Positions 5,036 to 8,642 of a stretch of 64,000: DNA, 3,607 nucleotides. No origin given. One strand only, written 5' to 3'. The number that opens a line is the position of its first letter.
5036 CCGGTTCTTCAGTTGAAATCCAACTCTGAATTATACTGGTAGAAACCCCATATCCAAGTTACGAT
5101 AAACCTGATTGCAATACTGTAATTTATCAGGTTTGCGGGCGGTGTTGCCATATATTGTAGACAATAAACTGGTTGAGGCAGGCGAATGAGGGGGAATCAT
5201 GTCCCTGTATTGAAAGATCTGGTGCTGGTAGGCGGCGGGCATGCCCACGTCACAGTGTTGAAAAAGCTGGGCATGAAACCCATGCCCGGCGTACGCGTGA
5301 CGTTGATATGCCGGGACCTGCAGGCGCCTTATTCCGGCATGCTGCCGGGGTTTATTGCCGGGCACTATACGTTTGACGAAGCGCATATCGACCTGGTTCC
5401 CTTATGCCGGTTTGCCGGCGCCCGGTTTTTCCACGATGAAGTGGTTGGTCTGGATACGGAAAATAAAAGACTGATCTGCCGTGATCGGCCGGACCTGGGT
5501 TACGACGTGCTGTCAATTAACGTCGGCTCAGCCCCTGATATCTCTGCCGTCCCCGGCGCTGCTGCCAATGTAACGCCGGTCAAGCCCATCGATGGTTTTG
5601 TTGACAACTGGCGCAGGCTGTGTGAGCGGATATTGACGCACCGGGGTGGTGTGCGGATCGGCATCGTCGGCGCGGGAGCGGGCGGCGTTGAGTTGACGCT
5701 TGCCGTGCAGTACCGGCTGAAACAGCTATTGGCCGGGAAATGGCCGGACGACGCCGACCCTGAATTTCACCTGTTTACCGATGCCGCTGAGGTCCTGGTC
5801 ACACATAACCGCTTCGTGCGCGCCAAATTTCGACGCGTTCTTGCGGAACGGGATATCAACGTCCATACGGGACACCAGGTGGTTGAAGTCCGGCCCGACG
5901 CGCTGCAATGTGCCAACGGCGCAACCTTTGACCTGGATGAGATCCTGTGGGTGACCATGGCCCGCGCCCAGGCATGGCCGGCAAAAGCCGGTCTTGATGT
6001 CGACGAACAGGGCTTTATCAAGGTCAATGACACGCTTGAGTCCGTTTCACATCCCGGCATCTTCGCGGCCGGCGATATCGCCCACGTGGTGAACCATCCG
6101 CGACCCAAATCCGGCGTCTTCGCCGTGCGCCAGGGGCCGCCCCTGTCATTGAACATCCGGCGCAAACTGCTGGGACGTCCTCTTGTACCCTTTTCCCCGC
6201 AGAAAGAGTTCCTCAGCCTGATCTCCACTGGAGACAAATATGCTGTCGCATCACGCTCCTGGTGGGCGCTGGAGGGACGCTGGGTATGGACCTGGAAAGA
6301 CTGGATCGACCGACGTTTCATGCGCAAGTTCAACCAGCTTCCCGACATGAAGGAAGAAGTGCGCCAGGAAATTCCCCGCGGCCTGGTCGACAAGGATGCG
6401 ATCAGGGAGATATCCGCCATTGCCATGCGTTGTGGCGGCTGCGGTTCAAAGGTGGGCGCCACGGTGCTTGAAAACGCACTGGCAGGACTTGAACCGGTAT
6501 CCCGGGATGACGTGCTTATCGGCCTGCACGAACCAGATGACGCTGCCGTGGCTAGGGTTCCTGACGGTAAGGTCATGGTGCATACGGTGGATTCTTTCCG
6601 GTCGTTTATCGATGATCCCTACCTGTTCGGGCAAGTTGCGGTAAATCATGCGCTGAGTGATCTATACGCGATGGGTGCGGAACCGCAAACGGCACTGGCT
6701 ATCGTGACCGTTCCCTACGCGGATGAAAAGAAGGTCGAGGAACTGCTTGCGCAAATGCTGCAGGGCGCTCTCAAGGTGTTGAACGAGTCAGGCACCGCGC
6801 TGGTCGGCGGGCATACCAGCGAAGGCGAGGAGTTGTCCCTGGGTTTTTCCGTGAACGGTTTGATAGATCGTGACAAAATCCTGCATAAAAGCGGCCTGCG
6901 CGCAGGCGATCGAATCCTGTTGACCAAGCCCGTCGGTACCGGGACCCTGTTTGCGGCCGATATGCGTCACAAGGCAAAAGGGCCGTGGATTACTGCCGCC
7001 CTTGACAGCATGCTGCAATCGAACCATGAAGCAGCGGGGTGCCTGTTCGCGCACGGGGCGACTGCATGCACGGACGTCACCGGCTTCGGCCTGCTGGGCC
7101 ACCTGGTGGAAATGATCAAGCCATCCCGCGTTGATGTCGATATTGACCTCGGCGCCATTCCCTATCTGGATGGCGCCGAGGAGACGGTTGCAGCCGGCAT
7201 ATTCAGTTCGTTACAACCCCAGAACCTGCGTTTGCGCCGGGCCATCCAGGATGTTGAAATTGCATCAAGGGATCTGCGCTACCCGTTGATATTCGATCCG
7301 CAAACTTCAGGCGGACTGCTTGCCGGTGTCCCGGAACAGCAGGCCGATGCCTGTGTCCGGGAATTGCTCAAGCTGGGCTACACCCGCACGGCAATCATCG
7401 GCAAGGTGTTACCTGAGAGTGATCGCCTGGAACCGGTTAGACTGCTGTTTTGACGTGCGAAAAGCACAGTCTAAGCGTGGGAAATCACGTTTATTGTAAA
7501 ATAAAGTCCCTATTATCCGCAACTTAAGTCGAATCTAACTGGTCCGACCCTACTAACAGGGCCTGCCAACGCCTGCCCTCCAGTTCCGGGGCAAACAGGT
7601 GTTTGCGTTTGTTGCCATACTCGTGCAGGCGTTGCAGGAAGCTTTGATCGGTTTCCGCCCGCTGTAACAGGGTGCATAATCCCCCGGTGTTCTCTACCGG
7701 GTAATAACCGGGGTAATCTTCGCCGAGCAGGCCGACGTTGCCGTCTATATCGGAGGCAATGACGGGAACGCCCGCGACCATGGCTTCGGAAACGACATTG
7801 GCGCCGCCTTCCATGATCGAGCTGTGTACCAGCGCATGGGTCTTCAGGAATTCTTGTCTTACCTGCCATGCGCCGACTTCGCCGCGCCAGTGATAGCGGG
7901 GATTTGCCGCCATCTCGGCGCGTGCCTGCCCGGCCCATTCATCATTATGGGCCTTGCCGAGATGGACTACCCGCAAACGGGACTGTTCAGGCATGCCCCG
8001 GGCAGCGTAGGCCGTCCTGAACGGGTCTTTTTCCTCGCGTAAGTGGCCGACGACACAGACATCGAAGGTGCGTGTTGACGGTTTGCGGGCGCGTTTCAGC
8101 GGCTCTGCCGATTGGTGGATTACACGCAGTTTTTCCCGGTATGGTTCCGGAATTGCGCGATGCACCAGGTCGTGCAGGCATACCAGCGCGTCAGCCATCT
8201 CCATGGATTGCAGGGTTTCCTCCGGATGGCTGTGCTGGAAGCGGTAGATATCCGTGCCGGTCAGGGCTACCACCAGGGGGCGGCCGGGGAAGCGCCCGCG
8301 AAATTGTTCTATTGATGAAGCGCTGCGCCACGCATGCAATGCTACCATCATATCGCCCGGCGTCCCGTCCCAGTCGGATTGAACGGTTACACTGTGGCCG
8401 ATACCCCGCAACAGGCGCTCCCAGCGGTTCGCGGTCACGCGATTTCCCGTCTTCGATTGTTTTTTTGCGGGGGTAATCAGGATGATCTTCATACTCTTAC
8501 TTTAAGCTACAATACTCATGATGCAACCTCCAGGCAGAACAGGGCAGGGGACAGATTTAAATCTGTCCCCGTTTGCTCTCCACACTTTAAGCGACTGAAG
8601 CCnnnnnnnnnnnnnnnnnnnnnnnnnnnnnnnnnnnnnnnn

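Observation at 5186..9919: Selenoneine-type senABC cluster built around an oxidoreductase-SelD fusion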

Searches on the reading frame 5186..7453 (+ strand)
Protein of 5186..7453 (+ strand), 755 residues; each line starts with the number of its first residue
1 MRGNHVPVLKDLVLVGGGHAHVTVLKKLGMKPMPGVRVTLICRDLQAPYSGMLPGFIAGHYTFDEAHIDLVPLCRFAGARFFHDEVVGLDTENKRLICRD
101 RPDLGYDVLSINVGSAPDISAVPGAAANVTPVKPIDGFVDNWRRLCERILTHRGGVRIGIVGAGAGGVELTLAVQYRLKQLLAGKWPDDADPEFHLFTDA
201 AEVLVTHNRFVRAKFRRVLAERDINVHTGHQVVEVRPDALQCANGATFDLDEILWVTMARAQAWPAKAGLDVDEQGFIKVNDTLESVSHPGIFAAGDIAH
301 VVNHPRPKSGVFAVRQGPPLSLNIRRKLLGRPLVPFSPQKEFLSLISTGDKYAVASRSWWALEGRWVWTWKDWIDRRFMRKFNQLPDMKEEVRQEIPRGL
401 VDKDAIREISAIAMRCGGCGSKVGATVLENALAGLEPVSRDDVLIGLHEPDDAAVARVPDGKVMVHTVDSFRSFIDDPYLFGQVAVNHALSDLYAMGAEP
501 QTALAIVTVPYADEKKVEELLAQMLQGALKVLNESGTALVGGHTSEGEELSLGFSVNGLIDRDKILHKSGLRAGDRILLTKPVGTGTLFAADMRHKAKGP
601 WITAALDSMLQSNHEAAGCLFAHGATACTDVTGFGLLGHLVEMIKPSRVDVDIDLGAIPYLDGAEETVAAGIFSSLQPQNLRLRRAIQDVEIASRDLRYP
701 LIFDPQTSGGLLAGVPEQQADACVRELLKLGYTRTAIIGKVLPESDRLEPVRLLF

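Call 3: search_protein_families(library=ncbifam, proteins=[window:5186-7453:+], max_evalue=0.001)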
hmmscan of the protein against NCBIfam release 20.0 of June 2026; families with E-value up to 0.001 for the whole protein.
window:5186-7453:+ (755 aa): 29 families (the best 25 are shown)
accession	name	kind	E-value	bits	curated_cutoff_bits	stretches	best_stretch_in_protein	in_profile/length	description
TIGR03169.1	Nterm_to_SelD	hypoth_equivalog_domain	1e-151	505.4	310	1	11-382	1-365/365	pyridine nucleotide-disulfide oxidoreductase family protein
TIGR04369.1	fusion_not_SelD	hypoth_equivalog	3.8e-148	494.7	700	1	14-726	1-692/701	oxidoreductase/SelD-related fusion protein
TIGR00476.1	selD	equivalog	2.1e-90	303.1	125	1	414-719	6-310/311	selenide, water dikinase SelD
NF002098.0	PRK00943.1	equivalog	1.8e-65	221.1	299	1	416-747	14-340/347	selenide, water dikinase SelD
NF010705.0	PRK14105.1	equivalog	1.7e-36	125.8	291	1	416-665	14-275/345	selenide, water dikinase SelD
TIGR01379.1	thiL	equivalog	4.9e-25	88.2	184.15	1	450-668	24-246/320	thiamine-phosphate kinase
NF004351.0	PRK05731.1-4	equivalog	1.1e-17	64.1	324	1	442-659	32-248/321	thiamine-phosphate kinase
NF004350.0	PRK05731.1-1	equivalog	1.1e-16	60.7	441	1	439-666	19-247/325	thiamine-phosphate kinase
TIGR03267.1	methan_mark_2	hypoth_equivalog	2e-14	53.4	365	1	441-660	37-248/323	methanogenesis marker 2 protein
TIGR04049.1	AIR_rel_sll0787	hypoth_equivalog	1.9e-13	50.2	321.3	1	450-665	43-248/318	sll0787 family AIR synthase-like protein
NF004353.0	PRK05731.2-2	equivalog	1e-09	37.9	301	1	477-668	50-235/311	thiamine-phosphate kinase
TIGR02124.1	hypE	equivalog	1.2e-09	37.6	251.6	1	446-661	29-246/332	hydrogenase expression/formation protein HypE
NF049943.1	SQR_III_seleno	exception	4.3e-09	35.7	525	1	213-333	202-321/406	type III sulfide quinone reductase, selenoprotein subtype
NF045765.1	PhenlGlyoxDHPadH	equivalog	1.3e-08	34.2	475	1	13-126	6-120/416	NADH-dependent phenylglyoxylate dehydrogenase subunit epsilon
NF004354.0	PRK05731.2-3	equivalog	1.7e-06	27.6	204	1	488-585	56-149/273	thiamine-phosphate kinase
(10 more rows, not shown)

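Call 4: search_protein_families(library=pfam, proteins=[window:5186-7453:+], max_evalue=0.001)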
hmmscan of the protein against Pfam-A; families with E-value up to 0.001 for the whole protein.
window:5186-7453:+ (755 aa): 3 families
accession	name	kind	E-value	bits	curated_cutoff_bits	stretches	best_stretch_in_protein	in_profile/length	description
PF07992.20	Pyr_redox_2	-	1.2e-27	97.6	26.1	1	10-317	1-291/291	Pyridine nucleotide-disulphide oxidoreductase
PF00586.29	AIRS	-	4.2e-23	82.3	24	1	451-559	2-111/112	AIR synthase related protein, N-terminal domain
PF02769.27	AIRS_C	-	1.1e-14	55.3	23.1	1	572-744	1-148/156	AIR synthase related protein, C-terminal domain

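Call 31: search_solved_structures(query=window:5186-7453:+, max_evalue=1e-8, show_alignments=3)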
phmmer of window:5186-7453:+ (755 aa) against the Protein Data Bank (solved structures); distinct sequences matched with E-value up to 1e-8: 14.
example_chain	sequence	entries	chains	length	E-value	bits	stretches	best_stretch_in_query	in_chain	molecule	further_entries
2yye_A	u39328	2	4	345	1.3e-48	168.8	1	414-742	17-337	Selenide, water dikinase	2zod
3u0o_A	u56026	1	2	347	2.4e-48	167.9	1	417-743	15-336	Selenide, water dikinase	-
2zau_A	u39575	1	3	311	2.6e-44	154.6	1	450-742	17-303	Selenide, water dikinase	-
9hjt_F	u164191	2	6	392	1.2e-21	79.6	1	418-662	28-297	Selenide, water dikinase 1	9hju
3fd5_A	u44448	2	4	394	1.2e-21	79.6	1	418-662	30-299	Selenide, water dikinase 1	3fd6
5l16_A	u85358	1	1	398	2.1e-15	59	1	431-640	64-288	Putative selenophosphate synthetase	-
5cc8_A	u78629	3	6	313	1.4e-12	49.6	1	439-589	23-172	Thiamine-monophosphate kinase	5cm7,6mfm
5dd7_A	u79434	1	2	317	1.5e-12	49.6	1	439-589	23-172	Thiamine-monophosphate kinase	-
4nwz_A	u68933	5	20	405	2.3e-12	49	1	36-379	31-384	FAD-dependent pyridine nucleotide-disulfide oxidoreductase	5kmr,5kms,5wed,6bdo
9pxk_C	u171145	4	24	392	5e-12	47.8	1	70-355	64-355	NADH dehydrogenase-like protein YjlD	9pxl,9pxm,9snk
5kmq_A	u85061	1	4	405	5.7e-12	47.6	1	36-341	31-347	FAD-dependent pyridine nucleotide-disulfide oxidoreductase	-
5kmp_A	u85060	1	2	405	2.2e-11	45.7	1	36-379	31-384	FAD-dependent pyridine nucleotide-disulfide oxidoreductase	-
8yks_B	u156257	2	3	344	6.3e-10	40.9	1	442-586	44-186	Thiamine-monophosphate kinase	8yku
3mcq_A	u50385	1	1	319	3.8e-09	38.3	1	476-661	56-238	Thiamine-monophosphate kinase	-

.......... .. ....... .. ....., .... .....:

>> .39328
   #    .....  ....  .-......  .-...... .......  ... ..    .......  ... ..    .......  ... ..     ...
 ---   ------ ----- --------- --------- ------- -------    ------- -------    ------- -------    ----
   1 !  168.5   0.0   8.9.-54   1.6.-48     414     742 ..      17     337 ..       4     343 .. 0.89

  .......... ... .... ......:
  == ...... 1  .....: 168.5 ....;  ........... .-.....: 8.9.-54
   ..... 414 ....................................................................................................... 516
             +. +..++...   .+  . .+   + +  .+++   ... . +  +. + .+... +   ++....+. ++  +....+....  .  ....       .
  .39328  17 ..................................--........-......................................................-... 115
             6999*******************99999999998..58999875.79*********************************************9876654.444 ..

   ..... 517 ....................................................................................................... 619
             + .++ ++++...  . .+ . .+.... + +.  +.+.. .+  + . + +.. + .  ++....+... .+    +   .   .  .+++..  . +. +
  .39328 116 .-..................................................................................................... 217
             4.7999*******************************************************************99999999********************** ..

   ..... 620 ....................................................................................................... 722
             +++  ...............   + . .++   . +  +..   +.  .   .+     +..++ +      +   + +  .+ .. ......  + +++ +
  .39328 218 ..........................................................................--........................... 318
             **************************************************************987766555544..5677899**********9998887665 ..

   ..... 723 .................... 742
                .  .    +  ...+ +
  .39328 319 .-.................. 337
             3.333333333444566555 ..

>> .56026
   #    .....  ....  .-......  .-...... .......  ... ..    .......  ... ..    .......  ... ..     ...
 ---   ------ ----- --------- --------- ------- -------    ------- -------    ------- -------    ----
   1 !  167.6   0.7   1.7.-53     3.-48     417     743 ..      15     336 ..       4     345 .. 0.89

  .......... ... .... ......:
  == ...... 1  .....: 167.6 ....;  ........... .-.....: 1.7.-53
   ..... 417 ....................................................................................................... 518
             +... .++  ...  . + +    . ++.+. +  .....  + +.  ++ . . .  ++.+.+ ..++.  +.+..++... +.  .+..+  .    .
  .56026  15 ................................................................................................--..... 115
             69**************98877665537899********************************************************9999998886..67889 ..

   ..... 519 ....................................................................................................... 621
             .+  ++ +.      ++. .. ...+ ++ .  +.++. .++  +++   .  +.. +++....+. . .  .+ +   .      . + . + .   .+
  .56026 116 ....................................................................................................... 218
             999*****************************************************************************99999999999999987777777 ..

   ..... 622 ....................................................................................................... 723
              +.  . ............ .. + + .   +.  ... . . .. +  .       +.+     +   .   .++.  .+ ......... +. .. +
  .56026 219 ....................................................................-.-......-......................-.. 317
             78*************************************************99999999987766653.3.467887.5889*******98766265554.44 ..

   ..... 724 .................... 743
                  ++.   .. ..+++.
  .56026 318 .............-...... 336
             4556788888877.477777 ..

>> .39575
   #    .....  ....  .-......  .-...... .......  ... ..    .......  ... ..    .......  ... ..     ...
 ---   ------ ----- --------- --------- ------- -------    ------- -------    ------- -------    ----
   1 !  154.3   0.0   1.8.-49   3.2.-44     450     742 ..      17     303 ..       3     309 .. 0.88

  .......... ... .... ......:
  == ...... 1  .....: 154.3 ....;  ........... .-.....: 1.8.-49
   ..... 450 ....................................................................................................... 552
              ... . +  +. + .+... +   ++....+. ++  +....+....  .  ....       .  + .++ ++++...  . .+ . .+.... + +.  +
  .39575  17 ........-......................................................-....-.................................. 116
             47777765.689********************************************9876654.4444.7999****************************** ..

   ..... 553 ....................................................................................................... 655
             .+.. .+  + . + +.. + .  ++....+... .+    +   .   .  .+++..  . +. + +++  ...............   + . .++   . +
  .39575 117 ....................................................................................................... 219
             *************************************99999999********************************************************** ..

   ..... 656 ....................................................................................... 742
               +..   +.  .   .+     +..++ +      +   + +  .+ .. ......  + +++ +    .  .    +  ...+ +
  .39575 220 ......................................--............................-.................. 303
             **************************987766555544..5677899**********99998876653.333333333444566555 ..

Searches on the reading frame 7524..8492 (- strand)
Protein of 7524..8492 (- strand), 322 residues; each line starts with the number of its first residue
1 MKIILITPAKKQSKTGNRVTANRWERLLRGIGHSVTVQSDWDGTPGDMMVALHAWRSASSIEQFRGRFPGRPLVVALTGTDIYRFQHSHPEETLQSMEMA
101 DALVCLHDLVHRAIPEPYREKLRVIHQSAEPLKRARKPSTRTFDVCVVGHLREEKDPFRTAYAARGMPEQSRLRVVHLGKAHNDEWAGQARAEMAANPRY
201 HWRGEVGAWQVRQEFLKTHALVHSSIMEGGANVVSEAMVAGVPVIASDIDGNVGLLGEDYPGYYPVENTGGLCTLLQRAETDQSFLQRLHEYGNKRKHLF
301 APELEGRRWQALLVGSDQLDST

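Call 3: search_protein_families(library=ncbifam, proteins=[window:7524-8492:-], max_evalue=0.001)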
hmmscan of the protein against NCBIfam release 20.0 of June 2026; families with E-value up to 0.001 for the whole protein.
window:7524-8492:- (322 aa): 6 families
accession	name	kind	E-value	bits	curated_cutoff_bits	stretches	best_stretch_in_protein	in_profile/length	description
TIGR04348.1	TIGR04348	equivalog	9.5e-126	419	300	1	3-313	1-308/310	selenoneine biosynthesis selenosugar synthase SenB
NF038229.1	Glyco4_Geo_Pelo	equivalog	1.4e-34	119.7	400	1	2-313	1-333/338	GPMC system family 4 glycosyltransferase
NF041876.1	EPS_EpsE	equivalog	1.4e-07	31.2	400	1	201-295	279-374/389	exopolysaccharide biosynthesis GT4 family glycosyltransferase EpsE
TIGR03088.1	stp2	hypoth_equivalog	7.7e-07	28.5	409.05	1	218-283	273-339/374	TIGR03088 family PEP-CTERM/XrtA system glycosyltransferase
NF047684.1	TeichurnBiosyTuaC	equivalog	1.1e-06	27.8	550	1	138-258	216-330/391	teichuronic acid biosynthesis protein TuaC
NF007396.0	PRK09922.1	equivalog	7.7e-05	21.7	385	1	179-262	219-305/361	lipopolysaccharide 1,6-galactosyltransferase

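Call 4: search_protein_families(library=pfam, proteins=[window:7524-8492:-], max_evalue=0.001)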
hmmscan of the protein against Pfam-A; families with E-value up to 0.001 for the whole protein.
window:7524-8492:- (322 aa): 2 families
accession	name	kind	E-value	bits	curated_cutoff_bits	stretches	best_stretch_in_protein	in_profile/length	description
PF00534.26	Glycos_transf_1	-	5.6e-15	55.7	26.4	1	139-296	12-172/172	Glycosyl transferases group 1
PF13692.12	Glyco_trans_1_4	-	3.3e-10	40.8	27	1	145-256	4-115/142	Glycosyl transferases group 1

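Call 10: search_solved_structures(query=window:7524-8492:-, max_evalue=0.001, show_alignments=1)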
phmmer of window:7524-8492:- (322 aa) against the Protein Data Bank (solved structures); distinct sequences matched with E-value up to 0.001: 4.
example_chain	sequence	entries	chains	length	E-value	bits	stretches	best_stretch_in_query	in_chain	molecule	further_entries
8jjn_C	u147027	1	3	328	2.2e-53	184.7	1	3-288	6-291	TIGR04348 family glycosyltransferase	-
8jjq_C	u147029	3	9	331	2.3e-53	184.7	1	3-288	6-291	TIGR04348 family glycosyltransferase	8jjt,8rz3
8fbx_A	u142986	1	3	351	2.8e-53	184.4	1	3-288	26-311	Selenosugar synthase SenB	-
8k5u_A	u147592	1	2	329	6e-52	180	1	3-284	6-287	Se glycosyltransferase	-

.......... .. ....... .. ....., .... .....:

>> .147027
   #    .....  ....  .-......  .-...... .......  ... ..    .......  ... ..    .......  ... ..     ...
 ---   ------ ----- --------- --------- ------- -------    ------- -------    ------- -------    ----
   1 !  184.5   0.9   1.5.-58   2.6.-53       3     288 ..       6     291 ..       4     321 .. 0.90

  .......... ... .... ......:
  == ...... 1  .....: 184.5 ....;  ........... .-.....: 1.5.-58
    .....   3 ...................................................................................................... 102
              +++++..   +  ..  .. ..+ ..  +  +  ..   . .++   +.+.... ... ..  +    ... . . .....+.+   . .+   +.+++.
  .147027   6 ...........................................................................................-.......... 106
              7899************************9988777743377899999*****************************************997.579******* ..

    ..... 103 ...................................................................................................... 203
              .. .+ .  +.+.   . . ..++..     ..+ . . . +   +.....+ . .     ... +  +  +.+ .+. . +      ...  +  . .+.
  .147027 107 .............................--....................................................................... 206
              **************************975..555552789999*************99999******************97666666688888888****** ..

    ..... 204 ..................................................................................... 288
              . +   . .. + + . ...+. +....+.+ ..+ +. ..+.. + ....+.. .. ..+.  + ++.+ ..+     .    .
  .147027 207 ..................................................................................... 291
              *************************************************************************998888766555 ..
